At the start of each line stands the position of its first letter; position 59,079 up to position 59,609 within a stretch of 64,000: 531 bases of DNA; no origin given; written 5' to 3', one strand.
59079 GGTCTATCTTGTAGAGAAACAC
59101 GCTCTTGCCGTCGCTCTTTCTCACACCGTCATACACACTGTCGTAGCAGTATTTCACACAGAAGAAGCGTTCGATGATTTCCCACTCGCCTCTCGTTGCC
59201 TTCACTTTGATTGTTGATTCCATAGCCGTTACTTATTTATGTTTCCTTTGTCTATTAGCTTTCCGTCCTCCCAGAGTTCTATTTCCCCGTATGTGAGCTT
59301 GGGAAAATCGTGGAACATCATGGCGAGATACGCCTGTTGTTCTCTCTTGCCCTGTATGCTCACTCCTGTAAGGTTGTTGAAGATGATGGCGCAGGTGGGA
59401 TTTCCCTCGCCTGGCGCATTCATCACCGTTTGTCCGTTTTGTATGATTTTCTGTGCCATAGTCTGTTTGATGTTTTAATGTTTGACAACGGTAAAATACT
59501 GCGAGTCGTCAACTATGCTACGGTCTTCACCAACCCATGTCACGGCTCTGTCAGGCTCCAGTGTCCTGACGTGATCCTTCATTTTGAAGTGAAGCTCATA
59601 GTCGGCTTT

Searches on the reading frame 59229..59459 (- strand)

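Call 81: search_protein_families(library=pfam, max_evalue=0.01, proteins=[window:59229-59459:-])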
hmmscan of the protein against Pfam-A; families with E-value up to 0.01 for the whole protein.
window:59229-59459:- (76 aa): 1 family
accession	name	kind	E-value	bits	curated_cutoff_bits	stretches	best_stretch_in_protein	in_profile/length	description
PF24737.1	DUF7688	-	2e-15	56.8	27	1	3-75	2-71/71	Domain of unknown function (DUF7688)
